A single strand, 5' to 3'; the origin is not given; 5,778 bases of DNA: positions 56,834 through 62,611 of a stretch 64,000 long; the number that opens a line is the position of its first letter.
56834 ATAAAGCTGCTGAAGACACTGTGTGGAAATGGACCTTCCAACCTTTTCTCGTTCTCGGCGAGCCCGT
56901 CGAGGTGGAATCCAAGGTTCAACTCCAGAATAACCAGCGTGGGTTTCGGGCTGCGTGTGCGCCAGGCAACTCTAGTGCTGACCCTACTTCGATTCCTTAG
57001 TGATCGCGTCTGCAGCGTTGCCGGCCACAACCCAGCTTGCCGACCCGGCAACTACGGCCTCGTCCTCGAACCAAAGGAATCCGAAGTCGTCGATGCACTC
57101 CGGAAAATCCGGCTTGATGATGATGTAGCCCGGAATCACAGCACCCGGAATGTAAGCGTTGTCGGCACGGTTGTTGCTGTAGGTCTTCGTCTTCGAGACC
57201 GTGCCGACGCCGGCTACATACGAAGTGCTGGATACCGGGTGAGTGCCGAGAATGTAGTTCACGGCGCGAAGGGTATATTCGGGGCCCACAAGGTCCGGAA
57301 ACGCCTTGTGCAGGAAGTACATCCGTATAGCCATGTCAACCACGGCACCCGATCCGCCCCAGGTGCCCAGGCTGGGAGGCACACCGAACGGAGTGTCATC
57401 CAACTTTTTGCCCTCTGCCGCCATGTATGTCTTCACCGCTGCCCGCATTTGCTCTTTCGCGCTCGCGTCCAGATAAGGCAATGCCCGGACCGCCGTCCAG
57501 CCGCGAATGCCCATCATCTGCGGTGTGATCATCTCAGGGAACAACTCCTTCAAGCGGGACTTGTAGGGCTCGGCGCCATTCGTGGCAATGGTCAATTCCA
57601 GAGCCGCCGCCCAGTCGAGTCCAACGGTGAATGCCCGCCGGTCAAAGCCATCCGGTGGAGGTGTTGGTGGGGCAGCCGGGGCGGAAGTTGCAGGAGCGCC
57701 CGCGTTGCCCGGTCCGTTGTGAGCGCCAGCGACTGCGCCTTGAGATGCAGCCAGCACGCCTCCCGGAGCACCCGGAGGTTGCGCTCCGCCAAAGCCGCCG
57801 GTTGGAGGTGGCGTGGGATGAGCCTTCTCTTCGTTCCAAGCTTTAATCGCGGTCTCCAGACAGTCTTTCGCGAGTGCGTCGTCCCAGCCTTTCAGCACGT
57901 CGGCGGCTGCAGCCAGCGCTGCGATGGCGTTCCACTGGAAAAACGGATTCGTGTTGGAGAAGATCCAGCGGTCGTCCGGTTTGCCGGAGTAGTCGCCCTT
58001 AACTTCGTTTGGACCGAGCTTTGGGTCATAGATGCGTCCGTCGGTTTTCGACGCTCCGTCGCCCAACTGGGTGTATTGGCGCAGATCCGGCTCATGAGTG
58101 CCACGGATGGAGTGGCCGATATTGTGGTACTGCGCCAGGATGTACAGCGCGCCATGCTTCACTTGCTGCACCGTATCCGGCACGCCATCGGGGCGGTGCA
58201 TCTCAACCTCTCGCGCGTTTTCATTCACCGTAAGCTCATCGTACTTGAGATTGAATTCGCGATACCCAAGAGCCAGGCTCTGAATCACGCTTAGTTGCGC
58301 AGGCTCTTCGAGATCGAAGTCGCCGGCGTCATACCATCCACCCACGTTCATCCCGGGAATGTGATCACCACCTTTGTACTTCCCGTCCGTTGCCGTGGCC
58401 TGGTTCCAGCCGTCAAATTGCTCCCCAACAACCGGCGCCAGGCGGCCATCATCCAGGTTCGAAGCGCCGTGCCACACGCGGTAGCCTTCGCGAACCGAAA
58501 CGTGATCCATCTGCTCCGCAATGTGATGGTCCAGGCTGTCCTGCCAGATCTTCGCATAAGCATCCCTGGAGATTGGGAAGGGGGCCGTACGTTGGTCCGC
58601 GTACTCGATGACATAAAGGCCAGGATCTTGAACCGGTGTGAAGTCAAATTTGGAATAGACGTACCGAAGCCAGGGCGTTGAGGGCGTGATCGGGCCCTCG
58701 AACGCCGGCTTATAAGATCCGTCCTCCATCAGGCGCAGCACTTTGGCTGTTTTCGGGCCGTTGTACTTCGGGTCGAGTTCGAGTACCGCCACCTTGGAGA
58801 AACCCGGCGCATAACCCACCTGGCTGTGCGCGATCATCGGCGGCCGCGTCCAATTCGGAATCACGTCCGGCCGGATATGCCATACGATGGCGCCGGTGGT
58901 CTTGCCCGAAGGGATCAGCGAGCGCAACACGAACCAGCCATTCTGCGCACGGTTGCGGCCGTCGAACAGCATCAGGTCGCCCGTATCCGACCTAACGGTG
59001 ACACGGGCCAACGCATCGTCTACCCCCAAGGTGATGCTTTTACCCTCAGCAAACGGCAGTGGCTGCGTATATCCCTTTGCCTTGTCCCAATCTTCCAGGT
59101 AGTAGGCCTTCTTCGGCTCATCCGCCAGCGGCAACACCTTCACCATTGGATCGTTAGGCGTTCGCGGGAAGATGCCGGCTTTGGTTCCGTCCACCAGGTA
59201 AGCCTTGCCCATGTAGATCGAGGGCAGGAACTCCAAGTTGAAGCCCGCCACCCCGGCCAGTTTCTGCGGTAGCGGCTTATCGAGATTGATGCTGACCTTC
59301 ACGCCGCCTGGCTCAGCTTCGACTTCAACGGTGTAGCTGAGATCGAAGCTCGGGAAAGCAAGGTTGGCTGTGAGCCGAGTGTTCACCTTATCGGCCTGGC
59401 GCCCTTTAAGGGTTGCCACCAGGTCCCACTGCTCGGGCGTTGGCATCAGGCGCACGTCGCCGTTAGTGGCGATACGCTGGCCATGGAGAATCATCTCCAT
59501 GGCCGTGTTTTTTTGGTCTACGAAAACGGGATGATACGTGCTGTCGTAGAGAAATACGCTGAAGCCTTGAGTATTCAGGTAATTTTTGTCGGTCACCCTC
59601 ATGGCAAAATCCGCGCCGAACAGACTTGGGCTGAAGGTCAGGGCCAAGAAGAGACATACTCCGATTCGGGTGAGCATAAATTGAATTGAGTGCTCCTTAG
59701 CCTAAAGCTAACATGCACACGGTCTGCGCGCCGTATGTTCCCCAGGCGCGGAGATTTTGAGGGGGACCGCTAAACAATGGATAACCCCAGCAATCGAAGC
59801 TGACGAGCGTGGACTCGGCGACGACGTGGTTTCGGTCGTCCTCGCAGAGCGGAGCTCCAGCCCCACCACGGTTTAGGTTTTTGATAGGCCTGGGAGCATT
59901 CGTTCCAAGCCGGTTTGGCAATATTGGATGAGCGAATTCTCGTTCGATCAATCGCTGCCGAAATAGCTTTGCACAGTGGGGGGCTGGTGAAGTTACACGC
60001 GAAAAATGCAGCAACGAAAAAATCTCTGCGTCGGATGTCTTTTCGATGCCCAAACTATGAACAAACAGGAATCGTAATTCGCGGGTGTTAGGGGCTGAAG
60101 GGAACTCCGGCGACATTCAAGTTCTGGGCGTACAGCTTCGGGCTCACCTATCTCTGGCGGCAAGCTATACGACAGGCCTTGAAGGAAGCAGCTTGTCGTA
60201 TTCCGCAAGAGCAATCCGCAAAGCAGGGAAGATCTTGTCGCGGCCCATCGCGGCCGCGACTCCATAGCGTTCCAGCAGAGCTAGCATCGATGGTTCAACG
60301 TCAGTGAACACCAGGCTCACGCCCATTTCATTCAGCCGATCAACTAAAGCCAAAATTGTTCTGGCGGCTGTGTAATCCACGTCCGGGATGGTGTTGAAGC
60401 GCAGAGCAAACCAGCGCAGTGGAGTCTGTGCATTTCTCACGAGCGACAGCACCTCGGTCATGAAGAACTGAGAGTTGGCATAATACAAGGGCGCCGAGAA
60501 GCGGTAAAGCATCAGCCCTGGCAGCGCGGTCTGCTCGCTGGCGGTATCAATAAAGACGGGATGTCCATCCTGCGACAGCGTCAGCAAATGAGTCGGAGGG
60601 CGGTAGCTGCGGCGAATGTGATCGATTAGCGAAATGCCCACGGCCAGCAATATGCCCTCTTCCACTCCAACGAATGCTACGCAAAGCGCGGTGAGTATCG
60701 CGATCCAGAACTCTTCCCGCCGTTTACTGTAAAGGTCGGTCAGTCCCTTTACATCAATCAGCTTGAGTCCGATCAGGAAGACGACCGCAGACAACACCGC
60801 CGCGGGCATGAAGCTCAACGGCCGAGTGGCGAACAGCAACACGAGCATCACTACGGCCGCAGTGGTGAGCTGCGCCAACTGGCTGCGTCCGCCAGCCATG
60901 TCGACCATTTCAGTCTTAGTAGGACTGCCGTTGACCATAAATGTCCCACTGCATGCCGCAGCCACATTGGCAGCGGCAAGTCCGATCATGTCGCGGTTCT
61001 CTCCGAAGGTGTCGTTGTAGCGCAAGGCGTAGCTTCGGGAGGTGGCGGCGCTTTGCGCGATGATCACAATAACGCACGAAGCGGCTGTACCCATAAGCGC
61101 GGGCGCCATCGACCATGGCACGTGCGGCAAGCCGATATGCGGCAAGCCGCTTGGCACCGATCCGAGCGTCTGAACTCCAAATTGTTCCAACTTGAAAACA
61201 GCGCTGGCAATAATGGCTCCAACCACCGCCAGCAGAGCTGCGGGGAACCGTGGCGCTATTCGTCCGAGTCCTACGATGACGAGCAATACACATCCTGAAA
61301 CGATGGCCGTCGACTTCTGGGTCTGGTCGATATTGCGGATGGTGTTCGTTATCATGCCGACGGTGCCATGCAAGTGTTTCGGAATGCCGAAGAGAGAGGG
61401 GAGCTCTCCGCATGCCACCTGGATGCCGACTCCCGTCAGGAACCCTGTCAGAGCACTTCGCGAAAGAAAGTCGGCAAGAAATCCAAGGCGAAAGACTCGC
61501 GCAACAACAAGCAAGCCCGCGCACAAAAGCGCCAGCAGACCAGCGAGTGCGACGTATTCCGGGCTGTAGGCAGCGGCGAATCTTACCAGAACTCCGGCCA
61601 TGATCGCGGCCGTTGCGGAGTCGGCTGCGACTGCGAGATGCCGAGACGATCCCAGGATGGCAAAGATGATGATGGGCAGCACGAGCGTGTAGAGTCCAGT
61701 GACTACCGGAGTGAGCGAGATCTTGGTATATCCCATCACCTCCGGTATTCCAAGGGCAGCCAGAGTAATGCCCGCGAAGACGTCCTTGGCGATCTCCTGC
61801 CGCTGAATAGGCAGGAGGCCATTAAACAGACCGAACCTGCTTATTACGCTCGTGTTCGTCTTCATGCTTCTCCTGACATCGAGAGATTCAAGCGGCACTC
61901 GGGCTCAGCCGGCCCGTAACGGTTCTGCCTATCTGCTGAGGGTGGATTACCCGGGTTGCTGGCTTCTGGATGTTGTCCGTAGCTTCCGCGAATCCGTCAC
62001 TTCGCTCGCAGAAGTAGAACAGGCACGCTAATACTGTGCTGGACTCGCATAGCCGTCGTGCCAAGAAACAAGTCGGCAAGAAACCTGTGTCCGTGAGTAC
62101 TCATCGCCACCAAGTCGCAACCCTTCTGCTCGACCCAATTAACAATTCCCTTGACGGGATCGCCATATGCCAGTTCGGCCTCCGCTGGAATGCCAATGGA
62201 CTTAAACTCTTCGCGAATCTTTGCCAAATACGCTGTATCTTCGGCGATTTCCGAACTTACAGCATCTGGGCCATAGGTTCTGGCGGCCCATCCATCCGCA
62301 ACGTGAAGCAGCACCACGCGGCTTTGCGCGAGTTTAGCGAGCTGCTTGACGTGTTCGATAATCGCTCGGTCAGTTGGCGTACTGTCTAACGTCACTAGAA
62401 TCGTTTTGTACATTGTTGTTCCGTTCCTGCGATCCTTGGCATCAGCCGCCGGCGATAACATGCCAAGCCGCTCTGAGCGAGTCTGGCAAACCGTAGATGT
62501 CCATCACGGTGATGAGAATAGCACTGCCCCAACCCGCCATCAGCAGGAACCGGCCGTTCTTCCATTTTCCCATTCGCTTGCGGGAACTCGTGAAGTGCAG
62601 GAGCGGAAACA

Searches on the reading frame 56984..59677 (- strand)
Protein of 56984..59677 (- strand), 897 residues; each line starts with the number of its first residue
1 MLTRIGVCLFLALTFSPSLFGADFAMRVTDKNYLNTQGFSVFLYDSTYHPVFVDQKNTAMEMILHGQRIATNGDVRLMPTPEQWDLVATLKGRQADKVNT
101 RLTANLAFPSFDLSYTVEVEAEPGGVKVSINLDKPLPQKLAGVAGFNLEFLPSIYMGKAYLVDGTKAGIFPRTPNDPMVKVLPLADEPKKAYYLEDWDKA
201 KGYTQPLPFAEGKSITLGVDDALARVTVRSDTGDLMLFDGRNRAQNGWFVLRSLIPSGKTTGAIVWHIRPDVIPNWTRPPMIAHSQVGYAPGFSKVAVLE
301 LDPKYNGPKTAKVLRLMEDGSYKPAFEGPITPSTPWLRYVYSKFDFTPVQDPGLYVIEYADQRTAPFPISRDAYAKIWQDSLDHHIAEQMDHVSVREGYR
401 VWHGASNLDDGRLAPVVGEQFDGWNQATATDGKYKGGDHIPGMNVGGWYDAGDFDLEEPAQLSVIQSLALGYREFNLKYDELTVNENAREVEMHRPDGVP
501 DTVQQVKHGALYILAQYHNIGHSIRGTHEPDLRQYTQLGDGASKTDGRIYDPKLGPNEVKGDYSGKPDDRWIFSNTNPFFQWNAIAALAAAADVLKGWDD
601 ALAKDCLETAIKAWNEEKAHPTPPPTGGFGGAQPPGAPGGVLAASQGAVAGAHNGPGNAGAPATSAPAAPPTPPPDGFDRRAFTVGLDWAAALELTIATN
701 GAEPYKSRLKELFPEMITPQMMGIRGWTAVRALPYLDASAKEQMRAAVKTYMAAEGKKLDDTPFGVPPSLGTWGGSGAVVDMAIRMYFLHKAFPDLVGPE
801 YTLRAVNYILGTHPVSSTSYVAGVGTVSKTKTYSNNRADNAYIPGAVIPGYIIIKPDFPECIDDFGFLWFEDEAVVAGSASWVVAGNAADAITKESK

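Call 11: search_protein_families(library=pfam, proteins=[window:56984-59677:-], max_evalue=0.01)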
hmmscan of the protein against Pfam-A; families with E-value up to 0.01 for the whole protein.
window:56984-59677:- (897 aa): 2 families
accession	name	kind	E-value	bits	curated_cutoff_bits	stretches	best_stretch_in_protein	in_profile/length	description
PF00759.25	Glyco_hydro_9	-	4.2e-18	66.3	27.7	2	402-619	28-191/444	Glycosyl hydrolase family 9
PF02927.20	CelD_N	-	0.00014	22.9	24.6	1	280-362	4-84/86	Cellulase N-terminal ig-like domain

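Call 62: find_encoding_contigs(protein=window:56984-59677:-, flank=10000, max_places=6)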
Protein window:56984-59677:- (897 aa): no gene with exactly this product is on record in the collection.

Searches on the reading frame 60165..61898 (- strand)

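Call 11: search_protein_families(library=pfam, proteins=[window:60165-61898:-], max_evalue=0.01)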
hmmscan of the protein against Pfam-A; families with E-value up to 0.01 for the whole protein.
window:60165-61898:- (577 aa): 3 families
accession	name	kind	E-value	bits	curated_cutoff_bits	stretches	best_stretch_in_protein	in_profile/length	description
PF00916.26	Sulfate_transp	-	4.2e-75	253.3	23.2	1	37-403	2-380/380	Sulfate permease family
PF01740.26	STAS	-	1.3e-11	44.7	22.6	1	459-560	7-103/106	STAS domain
PF13466.11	STAS_2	-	0.0034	18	29.2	0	507-547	39-79/80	STAS domain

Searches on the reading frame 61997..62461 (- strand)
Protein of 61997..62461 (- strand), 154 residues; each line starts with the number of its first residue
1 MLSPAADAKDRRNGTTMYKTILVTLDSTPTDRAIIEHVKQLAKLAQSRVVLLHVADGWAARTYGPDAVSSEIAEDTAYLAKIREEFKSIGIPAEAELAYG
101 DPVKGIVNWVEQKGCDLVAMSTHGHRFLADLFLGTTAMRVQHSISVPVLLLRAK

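Call 11: search_protein_families(library=pfam, proteins=[window:61997-62461:-], max_evalue=0.01)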
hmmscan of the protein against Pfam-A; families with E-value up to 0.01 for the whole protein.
window:61997-62461:- (154 aa): 1 family
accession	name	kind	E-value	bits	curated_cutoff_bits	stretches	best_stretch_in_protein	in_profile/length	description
PF00582.32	Usp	-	1.6e-24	87.5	24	1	17-152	1-141/141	Universal stress protein family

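Call 61: find_encoding_contigs(protein=window:61997-62461:-, flank=10000, max_places=6)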
Protein window:61997-62461:- (154 aa): no gene with exactly this product is on record in the collection.
